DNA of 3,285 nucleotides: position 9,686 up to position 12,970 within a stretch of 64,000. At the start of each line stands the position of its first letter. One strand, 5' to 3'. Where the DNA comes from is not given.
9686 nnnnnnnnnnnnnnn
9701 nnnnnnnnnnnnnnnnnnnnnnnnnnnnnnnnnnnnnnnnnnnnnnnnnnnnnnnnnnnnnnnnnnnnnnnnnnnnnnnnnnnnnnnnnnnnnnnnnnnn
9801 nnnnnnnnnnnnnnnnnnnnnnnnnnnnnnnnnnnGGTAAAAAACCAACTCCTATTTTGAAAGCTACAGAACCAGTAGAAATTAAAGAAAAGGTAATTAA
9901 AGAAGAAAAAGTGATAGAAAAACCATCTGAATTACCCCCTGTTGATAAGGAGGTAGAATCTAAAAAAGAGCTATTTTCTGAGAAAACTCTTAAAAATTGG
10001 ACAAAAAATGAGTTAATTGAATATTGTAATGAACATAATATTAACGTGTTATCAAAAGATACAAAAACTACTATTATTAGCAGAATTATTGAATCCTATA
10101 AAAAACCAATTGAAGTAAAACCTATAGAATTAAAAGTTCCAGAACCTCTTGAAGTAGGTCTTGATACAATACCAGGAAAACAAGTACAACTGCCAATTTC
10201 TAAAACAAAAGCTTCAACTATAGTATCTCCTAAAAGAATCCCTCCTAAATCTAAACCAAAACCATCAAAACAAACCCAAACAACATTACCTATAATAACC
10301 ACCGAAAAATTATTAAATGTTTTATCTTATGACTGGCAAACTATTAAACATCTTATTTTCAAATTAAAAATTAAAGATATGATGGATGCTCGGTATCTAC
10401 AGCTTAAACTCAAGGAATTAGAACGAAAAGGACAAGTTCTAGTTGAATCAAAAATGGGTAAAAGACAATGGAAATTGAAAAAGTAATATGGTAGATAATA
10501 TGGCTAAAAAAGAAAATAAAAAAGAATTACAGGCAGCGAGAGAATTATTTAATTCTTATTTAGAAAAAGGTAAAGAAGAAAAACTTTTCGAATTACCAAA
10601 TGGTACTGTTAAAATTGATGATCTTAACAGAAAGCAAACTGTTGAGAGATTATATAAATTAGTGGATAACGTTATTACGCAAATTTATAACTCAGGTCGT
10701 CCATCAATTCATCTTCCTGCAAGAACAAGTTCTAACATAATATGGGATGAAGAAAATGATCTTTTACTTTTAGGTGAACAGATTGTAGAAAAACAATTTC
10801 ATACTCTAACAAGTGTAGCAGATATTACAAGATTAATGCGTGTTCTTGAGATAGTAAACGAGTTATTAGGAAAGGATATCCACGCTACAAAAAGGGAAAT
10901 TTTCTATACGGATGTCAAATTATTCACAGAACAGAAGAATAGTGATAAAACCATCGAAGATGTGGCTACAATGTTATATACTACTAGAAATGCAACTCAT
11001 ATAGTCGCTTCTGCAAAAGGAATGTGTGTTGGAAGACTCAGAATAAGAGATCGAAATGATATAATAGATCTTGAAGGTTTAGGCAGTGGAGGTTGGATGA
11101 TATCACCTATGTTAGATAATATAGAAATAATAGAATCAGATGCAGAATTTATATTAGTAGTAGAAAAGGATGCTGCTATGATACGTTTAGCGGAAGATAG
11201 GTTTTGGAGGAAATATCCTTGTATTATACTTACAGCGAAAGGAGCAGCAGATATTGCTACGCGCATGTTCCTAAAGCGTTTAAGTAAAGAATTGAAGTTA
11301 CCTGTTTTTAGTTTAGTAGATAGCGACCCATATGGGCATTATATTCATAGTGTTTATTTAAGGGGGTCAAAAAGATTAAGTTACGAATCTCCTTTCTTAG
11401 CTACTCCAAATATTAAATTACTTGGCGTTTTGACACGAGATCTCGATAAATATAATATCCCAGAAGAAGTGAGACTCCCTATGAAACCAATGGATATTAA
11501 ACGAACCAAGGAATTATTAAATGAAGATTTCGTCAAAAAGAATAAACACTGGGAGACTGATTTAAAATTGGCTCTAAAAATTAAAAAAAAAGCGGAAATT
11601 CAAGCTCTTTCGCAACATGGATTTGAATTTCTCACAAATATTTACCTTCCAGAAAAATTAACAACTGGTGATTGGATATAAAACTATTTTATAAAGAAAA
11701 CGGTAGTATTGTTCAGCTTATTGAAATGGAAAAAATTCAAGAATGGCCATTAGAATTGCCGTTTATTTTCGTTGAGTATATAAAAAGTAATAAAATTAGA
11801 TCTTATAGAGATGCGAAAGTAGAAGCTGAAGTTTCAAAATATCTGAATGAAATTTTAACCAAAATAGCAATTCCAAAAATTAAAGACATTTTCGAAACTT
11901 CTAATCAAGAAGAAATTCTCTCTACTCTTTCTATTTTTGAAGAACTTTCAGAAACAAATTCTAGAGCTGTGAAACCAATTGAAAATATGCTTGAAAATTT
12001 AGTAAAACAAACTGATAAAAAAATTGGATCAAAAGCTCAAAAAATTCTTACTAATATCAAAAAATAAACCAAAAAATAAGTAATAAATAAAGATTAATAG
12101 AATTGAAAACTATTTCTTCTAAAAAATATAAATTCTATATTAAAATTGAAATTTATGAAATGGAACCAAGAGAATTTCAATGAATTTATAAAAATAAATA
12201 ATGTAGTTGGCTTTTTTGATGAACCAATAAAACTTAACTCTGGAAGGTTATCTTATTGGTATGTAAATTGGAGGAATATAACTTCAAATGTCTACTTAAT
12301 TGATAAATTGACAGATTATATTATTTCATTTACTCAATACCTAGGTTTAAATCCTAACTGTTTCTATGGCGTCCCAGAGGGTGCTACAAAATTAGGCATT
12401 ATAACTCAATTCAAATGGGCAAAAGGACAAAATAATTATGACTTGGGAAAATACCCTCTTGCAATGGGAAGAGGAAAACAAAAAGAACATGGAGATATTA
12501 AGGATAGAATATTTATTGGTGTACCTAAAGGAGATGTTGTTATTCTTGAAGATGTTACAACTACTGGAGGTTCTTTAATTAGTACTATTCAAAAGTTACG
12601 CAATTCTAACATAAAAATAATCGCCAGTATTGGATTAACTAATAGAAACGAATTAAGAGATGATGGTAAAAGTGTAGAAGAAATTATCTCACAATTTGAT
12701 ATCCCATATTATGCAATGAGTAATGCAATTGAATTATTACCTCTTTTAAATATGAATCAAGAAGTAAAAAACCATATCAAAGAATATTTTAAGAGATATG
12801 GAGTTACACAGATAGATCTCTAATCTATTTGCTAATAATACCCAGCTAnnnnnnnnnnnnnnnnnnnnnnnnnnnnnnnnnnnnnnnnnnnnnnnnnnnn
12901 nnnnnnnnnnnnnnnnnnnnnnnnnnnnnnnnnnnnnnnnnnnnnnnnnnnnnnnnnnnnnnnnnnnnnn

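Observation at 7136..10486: Topo VI subunit B roughly double the usual length, with insertions inside the ATPase fold and a DNA-binding-like C-terminal tail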

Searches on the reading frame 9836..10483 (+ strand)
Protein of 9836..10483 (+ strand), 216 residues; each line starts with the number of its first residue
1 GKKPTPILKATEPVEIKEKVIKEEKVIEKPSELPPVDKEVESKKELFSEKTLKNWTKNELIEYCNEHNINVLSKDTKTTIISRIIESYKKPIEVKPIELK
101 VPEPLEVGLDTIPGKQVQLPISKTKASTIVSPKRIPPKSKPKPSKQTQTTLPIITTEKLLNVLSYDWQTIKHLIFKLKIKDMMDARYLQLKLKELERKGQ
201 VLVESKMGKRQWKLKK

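Call 79: search_protein_families(library=pfam, proteins=[window:9836-10483:+], max_evalue=1)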
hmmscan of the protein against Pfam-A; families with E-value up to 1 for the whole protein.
window:9836-10483:+ (216 aa): 3 families
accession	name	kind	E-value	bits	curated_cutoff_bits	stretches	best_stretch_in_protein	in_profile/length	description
PF11116.13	DUF2624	-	0.0018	19.4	24.7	1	50-78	10-38/83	Protein of unknown function (DUF2624)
PF18953.6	SAP_new25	-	0.022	14.8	26.3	1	55-86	8-37/51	SAP domain-containing new25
PF10281.14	Ish1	-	0.032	15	26.6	1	54-71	3-20/37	Putative nuclear envelope organisation protein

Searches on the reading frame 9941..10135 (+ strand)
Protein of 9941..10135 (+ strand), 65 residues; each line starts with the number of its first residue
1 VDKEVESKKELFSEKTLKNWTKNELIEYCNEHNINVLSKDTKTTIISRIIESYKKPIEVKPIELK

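Call 40: search_protein_families(library=pfam, proteins=[window:9941-10135:+], max_evalue=5)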
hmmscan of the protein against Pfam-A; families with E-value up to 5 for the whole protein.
seq(65 aa): 9 families
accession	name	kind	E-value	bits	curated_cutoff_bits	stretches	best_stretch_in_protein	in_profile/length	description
PF22561.2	HisKin-conflict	-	0.0024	18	27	1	5-60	75-134/303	Histidine Kinase domain observed in conflict contexts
PF18953.6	SAP_new25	-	0.0025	17.8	26.3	1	20-52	8-38/51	SAP domain-containing new25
PF11116.13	DUF2624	-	0.0034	18.6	24.7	1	15-44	10-39/83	Protein of unknown function (DUF2624)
PF10281.14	Ish1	-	0.0064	17.2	26.6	1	19-36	3-20/37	Putative nuclear envelope organisation protein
PF02637.23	GatB_Yqey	-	0.0065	16.8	27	1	9-54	8-53/148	GatB domain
PF02603.21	Hpr_kinase_N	-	0.02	15.3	24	1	21-53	92-124/125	HPr Serine kinase N terminus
PF02037.33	SAP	-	0.02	15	23.9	1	17-51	2-34/37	SAP domain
PF19789.6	DUF6273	-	0.05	13.9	23.5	1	7-56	20-69/172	Domain of unknown function (DUF6273)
PF03102.20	NeuB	-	0.12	12.3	22.1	1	4-48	40-84/241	NeuB family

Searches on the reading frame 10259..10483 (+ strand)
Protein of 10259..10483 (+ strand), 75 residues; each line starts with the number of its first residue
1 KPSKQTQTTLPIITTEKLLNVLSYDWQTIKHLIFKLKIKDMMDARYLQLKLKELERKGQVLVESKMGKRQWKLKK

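Call 40: search_protein_families(library=pfam, proteins=[window:10259-10483:+], max_evalue=5)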
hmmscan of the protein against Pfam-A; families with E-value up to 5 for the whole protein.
seq(75 aa): 1 family
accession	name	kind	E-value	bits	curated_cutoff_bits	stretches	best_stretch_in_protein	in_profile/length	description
PF13038.11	DUF3899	-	0.074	13.9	23.4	1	12-55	19-63/88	Domain of unknown function (DUF3899)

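Call 59: search_solved_structures(query=A5, max_evalue=10, show_alignments=3)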
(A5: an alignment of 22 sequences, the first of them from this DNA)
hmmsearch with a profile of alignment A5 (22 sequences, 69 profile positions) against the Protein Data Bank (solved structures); distinct sequences matched with E-value up to 10: 4.
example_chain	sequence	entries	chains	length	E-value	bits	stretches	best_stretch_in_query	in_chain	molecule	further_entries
4ldz_A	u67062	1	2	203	0.056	16.6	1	10-66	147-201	Transcriptional regulatory protein DesR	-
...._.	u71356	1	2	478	0.24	14.6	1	16-44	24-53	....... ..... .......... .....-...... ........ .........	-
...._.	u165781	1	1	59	0.52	13.5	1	9-34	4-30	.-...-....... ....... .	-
1j75_A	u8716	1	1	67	0.72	13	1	9-34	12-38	Tumor Stroma and Activated Macrophage Protein DLM-1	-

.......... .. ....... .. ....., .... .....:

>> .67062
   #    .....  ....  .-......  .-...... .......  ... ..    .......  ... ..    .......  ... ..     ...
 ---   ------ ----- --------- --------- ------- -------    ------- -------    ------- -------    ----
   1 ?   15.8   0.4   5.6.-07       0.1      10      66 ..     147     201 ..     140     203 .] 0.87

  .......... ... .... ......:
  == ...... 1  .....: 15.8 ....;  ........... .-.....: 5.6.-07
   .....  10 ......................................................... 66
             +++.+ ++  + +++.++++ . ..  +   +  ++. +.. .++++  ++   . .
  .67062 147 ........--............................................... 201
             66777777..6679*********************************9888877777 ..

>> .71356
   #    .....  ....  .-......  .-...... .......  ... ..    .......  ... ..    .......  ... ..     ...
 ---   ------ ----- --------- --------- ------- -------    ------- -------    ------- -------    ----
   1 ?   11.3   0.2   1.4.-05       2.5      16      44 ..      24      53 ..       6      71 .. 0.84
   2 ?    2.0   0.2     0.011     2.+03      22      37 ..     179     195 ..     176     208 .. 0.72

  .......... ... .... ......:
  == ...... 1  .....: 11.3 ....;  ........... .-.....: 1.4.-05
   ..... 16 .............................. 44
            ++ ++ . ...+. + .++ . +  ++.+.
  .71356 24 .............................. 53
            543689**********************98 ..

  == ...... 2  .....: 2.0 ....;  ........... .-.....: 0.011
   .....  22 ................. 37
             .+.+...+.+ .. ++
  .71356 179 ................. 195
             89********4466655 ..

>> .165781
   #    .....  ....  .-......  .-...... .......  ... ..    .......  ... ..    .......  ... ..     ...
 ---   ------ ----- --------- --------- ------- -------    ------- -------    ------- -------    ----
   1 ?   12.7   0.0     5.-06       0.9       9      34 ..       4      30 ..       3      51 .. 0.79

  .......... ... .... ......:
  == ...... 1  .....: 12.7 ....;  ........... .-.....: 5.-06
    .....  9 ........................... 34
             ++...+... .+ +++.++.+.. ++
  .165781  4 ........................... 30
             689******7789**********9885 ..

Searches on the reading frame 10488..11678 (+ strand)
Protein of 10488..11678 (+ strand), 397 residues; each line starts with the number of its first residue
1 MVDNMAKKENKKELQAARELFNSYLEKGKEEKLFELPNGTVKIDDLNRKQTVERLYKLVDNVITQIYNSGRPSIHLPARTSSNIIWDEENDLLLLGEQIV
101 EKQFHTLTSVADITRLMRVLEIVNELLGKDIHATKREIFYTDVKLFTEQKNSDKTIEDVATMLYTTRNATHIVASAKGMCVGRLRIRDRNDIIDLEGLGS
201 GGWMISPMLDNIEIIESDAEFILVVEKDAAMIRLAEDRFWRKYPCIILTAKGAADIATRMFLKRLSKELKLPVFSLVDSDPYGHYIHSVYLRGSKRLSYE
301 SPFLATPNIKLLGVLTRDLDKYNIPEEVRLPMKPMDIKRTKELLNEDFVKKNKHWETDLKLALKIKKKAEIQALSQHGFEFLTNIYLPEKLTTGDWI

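Call 3: search_protein_families(library=pfam, proteins=[window:10488-11678:+], max_evalue=0.1)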
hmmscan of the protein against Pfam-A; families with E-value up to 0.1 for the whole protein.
window:10488-11678:+ (397 aa): 4 families
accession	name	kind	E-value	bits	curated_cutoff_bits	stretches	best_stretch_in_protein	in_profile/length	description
PF21180.3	TOP6A-Spo11_Toprim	-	2.1e-59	200.8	24.1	1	221-391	1-170/170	Topoisomerase 6 subunit A/Spo11, Toprim domain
PF04406.19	TP6A_N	-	4.9e-18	65.1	26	1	113-169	3-59/62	Type IIB DNA topoisomerase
PF20768.2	Topo_VI_alpha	-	0.0031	17.7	23.6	1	180-218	7-50/50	All-beta domain in DNA topoisomerase VI alpha subunit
PF20180.4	UQCC2_CBP6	-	0.016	16.1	27.9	0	32-69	39-70/90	Complex III assembly factor UQCC2/CBP6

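Call 4: search_protein_families(library=ncbifam, proteins=[window:10488-11678:+], max_evalue=0.01)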
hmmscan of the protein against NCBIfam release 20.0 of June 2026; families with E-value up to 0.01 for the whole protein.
window:10488-11678:+ (397 aa): 6 families
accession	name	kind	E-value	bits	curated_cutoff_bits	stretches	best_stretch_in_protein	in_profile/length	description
NF003336.0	PRK04342.1-5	equivalog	2.2e-91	306.5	531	1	41-397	6-385/386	DNA topoisomerase IV subunit A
NF003333.0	PRK04342.1-2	equivalog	4.5e-90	302.1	465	1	47-397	7-366/367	DNA topoisomerase IV subunit A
NF003334.0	PRK04342.1-3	equivalog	8.2e-65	219.1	658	1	47-392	4-349/354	DNA topoisomerase IV subunit A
NF003332.0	PRK04342.1-1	equivalog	4.8e-59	200.1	538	1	47-392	7-358/363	DNA topoisomerase IV subunit A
NF003335.0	PRK04342.1-4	equivalog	6.2e-56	189.9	424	1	51-393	20-369/373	DNA topoisomerase VI subunit A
NF003337.0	PRK04342.1-6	equivalog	5.9e-53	180.2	675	1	43-392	7-363/370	DNA topoisomerase IV subunit A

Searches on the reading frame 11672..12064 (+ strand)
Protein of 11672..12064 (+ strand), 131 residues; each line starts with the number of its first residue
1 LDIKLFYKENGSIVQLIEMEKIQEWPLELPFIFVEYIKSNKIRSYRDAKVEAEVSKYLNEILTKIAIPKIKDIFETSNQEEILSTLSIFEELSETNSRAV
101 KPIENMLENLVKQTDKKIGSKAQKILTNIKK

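Call 3: search_protein_families(library=pfam, proteins=[window:11672-12064:+], max_evalue=0.1)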
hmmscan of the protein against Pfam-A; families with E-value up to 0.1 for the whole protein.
window:11672-12064:+ (131 aa): 6 families
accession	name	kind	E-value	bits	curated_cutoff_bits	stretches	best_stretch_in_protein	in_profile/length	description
PF12959.12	DUF3848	-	0.031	14.7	30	1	49-113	8-71/95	Protein of unknown function (DUF3848)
PF20649.3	COG5_C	-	0.032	14.6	24.7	1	52-121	23-81/186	Conserved oligomeric Golgi complex subunit 5, C-terminal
PF06777.17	HBB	-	0.039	14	30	1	40-117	3-76/190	Helical and beta-bridge domain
PF22928.2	INTS1_R4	-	0.059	13.7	27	1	73-127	4-58/102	Integrator complex subunit 1, R4 domain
PF07201.16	HrpJ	-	0.086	13.6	25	0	43-126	21-106/166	HrpJ-like domain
PF08453.16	Peptidase_M9_N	-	0.091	12.9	23.9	0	33-127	80-170/183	Peptidase family M9 N-terminal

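Call 40: search_protein_families(library=pfam, proteins=[window:11672-12064:+], max_evalue=5)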
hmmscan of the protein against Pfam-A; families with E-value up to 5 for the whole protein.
window:11672-12064:+ (131 aa): 6 families
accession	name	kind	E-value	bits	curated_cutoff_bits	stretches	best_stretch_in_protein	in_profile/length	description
PF12959.12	DUF3848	-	0.031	14.7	30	1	49-113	8-71/95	Protein of unknown function (DUF3848)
PF20649.3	COG5_C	-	0.032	14.6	24.7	1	52-121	23-81/186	Conserved oligomeric Golgi complex subunit 5, C-terminal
PF06777.17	HBB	-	0.039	14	30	1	40-117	3-76/190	Helical and beta-bridge domain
PF22928.2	INTS1_R4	-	0.059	13.7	27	1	73-127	4-58/102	Integrator complex subunit 1, R4 domain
PF07201.16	HrpJ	-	0.086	13.6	25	1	43-126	21-106/166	HrpJ-like domain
PF08453.16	Peptidase_M9_N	-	0.091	12.9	23.9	1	33-127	80-170/183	Peptidase family M9 N-terminal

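Call 67: search_solved_structures(query=A6, max_evalue=10, show_alignments=1)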
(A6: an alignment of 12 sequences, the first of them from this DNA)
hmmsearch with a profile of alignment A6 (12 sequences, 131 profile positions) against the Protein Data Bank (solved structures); distinct sequences matched with E-value up to 10: 54.
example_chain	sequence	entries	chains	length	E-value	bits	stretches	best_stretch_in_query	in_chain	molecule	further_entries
4rzp_A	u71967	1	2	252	0.0031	20.7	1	59-130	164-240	Engineered Protein OR366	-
6s9l_A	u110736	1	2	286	0.0044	20.2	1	58-130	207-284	KR4KLSF Lock1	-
6s9o_A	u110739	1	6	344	0.0051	20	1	59-130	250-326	designed Armadillo repeat protein with internal Lock1 fused to target peptide KRKRKLKFKR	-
5mfd_A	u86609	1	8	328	0.0055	20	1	58-130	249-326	YIIIM''6AII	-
4v3o_A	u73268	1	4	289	0.0064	19.7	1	58-130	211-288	YIII_M5_AII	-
4v3q_A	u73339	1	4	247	0.0086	19.3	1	58-130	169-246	YIII_M4_AII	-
6s9m_A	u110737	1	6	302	0.0087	19.3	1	59-130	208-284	Lock2_KRKRKAKITW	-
6s9n_A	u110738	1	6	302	0.0087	19.3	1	59-130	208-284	Lock2_KRKRKAKLSF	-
4v3r_A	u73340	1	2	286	0.0093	19.2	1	58-130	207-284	YIII_M5_AII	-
7qnp_AAA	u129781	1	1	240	0.011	19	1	58-130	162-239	Designed Armadillo Repeat Protein N(A4)M4C(AII)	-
5aei_A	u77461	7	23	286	0.012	18.8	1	58-130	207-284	DESIGNED ARMADILLO REPEAT PROTEIN YIIIM5AII | YIIIM5AII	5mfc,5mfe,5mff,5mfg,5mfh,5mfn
6s9p_A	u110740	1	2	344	0.014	18.7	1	58-130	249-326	internal Lock2 fused to target peptide KRKAKITWKR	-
8oh7_A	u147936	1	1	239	0.015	18.5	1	58-129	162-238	Designed Armadillo repeat protein with four internal modules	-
4db6_A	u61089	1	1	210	0.017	18.4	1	58-130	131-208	Armadillo repeat protein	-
5mfl_A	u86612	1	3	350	0.017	18.4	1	58-130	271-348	(KR)5_GS10_YIIIM6AII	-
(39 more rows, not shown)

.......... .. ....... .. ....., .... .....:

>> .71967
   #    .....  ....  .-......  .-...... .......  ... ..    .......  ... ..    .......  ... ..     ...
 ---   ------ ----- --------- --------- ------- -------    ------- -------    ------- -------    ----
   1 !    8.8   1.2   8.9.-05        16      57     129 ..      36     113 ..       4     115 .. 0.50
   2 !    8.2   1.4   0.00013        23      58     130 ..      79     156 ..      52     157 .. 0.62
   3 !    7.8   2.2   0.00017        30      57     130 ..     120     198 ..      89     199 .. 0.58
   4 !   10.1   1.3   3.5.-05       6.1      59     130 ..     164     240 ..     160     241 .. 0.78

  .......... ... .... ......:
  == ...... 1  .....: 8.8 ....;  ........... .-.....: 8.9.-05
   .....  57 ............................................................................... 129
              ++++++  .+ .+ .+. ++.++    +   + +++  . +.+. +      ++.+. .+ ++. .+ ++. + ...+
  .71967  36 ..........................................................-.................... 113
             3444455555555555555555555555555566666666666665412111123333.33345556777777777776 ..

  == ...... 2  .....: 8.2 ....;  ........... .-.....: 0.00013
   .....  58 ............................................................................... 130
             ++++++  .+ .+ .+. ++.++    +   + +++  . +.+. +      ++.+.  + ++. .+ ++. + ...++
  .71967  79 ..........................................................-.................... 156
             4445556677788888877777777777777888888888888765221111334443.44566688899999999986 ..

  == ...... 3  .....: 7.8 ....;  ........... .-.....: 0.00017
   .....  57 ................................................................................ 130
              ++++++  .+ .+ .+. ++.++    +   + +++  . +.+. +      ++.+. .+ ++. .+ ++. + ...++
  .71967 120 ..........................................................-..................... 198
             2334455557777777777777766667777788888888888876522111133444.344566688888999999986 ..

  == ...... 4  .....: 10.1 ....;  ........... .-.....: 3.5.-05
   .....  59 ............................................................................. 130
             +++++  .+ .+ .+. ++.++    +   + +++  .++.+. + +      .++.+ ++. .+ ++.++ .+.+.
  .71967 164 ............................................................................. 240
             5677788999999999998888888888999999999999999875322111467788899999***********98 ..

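Call 68: search_protein_families(library=ncbifam, proteins=[window:11672-12064:+], max_evalue=0.01)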
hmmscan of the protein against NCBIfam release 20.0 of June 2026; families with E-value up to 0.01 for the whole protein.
window:11672-12064:+ (131 aa): 0 families

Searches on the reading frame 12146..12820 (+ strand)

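Call 68: search_protein_families(library=ncbifam, proteins=[window:12146-12820:+], max_evalue=0.01)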
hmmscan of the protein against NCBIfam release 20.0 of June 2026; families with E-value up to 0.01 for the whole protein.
window:12146-12820:+ (225 aa): 8 families
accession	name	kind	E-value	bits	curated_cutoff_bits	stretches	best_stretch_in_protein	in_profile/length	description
TIGR00336.1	pyrE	equivalog_domain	2e-17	63.5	106.8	1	24-194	11-170/173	orotate phosphoribosyltransferase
TIGR01367.1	pyrE_Therm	equivalog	3e-06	27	150.25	1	112-192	88-170/187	orotate phosphoribosyltransferase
NF002620.0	PRK02277.1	subfamily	6.2e-06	26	115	1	39-171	56-184/201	orotate phosphoribosyltransferase-like protein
NF010382.0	PRK13809.1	equivalog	2.3e-05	23.9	208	1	29-169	29-159/210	orotate phosphoribosyltransferase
NF002635.0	PRK02304.1-4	subfamily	6.4e-05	22.6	146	1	113-176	98-167/188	adenine phosphoribosyltransferase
NF040646.1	HPT_Archaea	equivalog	7.5e-05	22.4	200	1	113-170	97-156/184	hypoxanthine/guanine phosphoribosyltransferase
NF001729.0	PRK00455.1-3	equivalog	0.00014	21.3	245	1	19-164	25-162/231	orotate phosphoribosyltransferase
NF005299.0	PRK06827.1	subfamily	0.0064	15.2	327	0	117-160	252-300/383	phosphoribosylpyrophosphate synthetase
